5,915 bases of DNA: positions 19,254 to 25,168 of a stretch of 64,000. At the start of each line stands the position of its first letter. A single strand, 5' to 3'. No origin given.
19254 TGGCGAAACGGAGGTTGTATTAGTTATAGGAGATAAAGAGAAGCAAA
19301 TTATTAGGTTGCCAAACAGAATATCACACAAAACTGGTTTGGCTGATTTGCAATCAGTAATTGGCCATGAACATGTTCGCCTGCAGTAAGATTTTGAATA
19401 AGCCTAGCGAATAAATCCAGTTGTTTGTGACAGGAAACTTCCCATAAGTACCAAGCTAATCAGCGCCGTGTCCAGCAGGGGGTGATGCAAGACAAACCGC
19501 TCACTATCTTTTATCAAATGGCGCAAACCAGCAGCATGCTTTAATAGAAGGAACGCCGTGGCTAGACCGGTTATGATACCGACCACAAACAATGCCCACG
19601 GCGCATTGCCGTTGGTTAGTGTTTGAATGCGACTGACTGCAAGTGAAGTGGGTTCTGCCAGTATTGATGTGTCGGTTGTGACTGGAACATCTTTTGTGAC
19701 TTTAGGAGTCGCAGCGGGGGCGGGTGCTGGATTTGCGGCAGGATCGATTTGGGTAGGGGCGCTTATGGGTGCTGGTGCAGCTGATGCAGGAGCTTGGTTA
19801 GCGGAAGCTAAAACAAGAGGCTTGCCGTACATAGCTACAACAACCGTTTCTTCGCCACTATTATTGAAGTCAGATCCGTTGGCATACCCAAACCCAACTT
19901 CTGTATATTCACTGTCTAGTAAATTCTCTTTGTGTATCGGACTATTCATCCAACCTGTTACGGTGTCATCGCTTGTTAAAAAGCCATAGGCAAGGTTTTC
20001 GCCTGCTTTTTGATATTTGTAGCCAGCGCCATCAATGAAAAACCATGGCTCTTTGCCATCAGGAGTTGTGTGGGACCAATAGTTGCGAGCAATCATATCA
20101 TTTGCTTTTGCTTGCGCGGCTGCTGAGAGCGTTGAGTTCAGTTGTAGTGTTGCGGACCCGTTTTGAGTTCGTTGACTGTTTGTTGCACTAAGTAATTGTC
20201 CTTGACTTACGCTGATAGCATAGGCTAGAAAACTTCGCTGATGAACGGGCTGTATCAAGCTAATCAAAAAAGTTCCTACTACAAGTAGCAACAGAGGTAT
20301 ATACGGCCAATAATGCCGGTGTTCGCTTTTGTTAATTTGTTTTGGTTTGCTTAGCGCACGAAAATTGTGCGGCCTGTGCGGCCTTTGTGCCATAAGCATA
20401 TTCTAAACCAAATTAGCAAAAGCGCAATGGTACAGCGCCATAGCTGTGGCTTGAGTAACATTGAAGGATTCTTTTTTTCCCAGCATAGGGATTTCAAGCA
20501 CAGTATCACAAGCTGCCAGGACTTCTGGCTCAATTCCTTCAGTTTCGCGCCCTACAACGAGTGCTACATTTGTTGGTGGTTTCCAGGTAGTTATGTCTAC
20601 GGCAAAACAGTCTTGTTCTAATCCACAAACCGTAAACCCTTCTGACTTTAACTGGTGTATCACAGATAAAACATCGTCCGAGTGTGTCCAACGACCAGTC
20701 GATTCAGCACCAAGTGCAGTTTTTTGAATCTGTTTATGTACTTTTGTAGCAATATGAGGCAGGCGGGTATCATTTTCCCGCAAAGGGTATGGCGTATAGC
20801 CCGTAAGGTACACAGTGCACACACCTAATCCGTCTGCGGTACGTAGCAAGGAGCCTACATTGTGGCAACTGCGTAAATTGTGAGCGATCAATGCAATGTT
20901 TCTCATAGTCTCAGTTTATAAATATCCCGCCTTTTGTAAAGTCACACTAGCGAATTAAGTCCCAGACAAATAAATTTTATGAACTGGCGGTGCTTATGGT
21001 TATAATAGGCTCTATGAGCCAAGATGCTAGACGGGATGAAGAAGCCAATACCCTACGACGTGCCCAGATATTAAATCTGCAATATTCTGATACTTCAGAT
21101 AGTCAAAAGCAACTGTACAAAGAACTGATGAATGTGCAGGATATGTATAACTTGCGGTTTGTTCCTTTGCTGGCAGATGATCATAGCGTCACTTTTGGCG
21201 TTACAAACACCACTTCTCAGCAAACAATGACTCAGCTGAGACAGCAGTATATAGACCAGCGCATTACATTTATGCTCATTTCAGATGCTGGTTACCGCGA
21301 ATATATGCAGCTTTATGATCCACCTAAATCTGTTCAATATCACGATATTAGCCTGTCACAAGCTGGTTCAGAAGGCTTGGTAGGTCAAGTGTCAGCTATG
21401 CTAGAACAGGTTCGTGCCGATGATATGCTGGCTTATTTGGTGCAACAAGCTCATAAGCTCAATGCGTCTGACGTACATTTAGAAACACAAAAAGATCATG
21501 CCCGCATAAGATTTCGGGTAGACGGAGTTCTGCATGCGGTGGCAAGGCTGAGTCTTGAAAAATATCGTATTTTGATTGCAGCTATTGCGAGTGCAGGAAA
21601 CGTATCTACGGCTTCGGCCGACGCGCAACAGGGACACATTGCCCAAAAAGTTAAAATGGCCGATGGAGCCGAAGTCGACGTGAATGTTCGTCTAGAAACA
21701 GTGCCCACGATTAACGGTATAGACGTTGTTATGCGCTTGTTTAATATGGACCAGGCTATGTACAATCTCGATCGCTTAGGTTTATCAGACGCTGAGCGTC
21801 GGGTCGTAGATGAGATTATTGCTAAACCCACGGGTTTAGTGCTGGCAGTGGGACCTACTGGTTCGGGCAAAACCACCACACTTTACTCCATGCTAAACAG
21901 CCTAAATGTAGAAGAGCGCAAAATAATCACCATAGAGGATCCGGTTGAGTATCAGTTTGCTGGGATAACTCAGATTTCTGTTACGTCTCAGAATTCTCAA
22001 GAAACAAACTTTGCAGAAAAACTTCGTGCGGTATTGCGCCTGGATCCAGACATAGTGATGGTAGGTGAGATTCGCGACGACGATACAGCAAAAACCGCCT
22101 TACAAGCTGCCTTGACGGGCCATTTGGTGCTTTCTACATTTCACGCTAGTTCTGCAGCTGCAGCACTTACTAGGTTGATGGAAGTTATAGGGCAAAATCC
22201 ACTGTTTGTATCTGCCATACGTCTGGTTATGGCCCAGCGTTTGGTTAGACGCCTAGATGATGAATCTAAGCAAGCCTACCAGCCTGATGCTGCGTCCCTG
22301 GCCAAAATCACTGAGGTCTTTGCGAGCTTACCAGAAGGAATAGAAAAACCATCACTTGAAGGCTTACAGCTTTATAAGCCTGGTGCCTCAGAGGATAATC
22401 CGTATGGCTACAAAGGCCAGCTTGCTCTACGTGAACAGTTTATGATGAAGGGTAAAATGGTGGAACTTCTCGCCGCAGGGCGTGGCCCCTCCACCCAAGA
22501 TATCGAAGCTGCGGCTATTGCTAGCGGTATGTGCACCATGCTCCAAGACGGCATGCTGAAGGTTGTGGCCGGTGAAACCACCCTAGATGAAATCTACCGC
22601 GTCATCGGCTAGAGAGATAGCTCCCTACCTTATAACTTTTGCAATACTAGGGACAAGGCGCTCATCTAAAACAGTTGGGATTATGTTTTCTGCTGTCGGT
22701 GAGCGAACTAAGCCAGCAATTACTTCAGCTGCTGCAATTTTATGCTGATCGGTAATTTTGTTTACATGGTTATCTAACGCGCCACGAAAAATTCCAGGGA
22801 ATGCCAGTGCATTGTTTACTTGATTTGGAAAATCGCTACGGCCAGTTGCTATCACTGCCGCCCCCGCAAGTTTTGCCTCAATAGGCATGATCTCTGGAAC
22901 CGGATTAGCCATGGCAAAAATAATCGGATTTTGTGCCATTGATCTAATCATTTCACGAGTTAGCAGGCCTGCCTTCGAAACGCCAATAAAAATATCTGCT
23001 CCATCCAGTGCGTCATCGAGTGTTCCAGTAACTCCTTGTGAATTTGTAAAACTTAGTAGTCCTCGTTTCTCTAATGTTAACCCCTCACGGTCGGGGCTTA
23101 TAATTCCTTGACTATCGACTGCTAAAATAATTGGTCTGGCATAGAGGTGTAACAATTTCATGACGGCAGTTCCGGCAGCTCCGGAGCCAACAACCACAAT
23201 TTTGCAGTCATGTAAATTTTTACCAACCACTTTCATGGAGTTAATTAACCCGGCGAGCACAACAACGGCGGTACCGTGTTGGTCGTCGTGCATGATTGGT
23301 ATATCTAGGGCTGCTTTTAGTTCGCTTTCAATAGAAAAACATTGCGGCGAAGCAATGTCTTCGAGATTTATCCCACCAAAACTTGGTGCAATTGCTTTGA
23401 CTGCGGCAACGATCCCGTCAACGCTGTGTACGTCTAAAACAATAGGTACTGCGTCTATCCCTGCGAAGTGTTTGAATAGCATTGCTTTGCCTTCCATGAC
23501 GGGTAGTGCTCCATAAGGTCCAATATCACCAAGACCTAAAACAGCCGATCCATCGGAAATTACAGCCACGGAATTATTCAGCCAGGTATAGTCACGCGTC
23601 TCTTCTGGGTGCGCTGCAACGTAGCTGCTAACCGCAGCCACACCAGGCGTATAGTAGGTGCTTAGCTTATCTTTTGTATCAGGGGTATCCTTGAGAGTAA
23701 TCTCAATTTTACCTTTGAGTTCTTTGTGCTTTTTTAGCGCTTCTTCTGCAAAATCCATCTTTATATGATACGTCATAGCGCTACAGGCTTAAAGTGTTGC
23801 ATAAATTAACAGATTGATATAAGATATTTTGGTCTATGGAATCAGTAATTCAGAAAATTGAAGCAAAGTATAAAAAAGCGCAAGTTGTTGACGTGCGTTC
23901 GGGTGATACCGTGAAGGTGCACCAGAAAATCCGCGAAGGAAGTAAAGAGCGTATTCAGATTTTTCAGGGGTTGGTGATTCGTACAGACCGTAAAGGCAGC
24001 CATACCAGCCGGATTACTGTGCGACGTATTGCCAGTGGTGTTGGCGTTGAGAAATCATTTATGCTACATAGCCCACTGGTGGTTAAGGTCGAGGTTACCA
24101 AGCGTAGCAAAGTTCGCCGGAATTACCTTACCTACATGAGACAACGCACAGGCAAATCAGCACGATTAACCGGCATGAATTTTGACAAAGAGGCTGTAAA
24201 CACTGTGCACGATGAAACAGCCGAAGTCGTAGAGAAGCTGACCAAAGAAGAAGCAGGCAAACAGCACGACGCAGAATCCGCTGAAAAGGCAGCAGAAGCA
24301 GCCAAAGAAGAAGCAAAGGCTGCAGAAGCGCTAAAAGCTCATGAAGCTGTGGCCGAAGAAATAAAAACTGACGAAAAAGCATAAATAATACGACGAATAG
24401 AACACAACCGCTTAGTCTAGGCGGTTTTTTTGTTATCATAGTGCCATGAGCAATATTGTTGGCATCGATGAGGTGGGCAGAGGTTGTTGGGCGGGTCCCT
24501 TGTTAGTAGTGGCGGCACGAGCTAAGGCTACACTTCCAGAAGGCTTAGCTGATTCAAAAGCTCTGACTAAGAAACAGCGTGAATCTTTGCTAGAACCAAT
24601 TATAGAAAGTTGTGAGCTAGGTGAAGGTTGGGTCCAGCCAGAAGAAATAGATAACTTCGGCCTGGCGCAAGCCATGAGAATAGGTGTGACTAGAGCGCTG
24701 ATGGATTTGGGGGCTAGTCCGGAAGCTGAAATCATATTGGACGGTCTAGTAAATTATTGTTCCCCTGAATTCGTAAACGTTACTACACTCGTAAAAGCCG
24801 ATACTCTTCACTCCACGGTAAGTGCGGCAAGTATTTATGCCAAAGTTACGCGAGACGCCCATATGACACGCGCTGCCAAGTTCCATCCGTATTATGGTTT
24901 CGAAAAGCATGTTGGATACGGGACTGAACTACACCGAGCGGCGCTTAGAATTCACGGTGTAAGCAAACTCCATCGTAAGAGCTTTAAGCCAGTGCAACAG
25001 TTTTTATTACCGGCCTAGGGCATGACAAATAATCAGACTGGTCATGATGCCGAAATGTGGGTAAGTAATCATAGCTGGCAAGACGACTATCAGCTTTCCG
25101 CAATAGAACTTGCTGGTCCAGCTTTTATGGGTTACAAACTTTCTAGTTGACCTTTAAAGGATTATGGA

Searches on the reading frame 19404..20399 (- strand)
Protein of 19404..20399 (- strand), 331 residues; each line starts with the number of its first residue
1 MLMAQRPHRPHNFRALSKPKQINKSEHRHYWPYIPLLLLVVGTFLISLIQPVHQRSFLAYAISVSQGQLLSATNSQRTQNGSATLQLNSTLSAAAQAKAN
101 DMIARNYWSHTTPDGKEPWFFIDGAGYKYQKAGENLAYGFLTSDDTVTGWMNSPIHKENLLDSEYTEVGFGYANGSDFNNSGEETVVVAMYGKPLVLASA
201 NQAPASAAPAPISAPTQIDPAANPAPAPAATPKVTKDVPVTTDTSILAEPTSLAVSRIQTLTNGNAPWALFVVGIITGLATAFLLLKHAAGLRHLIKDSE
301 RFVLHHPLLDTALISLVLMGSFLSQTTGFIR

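Call 15: search_protein_families(library=pfam, proteins=[window:19404-20399:-], max_evalue=0.00001)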
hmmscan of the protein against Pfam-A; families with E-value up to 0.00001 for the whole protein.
window:19404-20399:- (331 aa): 1 family
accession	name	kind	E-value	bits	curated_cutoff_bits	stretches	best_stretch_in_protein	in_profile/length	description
PF00188.32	CAP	-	8.9e-21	75.4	21.1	1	70-190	1-116/117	Cysteine-rich secretory protein family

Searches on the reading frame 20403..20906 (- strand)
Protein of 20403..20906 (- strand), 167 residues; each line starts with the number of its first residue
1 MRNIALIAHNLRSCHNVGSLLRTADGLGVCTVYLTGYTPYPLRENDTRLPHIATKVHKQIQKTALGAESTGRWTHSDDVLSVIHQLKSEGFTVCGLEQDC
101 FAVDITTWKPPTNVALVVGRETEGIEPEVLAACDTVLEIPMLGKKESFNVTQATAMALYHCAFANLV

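Call 40: search_protein_families(library=pfam, proteins=[window:20403-20906:-], max_evalue=0.000001)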
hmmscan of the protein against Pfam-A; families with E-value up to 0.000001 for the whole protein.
window:20403-20906:- (167 aa): 1 family
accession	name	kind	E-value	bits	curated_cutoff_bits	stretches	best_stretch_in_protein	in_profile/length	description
PF00588.24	SpoU_methylase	-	3e-28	99.1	29.7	1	4-159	2-142/142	SpoU rRNA Methylase family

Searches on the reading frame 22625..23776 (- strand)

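Call 40: search_protein_families(library=pfam, proteins=[window:22625-23776:-], max_evalue=0.000001)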
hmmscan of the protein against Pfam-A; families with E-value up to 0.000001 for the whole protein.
window:22625-23776:- (383 aa): 2 families
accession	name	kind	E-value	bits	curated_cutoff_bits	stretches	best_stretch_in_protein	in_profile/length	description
PF00390.24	malic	-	8.8e-28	97.8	23.1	1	30-153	10-181/182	Malic enzyme, N-terminal domain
PF03949.21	Malic_M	-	6.6e-23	81.8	23.5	1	168-369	3-239/258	Malic enzyme, NAD binding domain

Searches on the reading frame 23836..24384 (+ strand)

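Call 41: search_protein_families(library=pfam, proteins=[window:23836-24384:+], max_evalue=0.000001)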
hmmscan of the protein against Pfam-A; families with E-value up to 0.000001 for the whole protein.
window:23836-24384:+ (182 aa): 1 family
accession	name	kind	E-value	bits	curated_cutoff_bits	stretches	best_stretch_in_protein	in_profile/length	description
PF01245.26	Ribosomal_L19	-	1e-35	122.4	22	1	4-111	2-108/111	Ribosomal protein L19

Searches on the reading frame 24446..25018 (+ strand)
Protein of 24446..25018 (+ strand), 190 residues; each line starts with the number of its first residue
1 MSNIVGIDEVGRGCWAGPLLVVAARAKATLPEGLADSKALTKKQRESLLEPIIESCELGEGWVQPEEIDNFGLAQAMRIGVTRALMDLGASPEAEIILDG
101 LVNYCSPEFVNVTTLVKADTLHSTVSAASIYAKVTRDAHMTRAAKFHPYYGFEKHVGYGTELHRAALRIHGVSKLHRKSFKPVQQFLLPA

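Call 41: search_protein_families(library=pfam, proteins=[window:24446-25018:+], max_evalue=0.000001)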
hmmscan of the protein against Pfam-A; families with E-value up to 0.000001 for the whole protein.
window:24446-25018:+ (190 aa): 1 family
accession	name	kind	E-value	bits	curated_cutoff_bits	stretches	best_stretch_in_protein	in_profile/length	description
PF01351.25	RNase_HII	-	5.8e-31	108.4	25.8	1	5-182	1-198/199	Ribonuclease HII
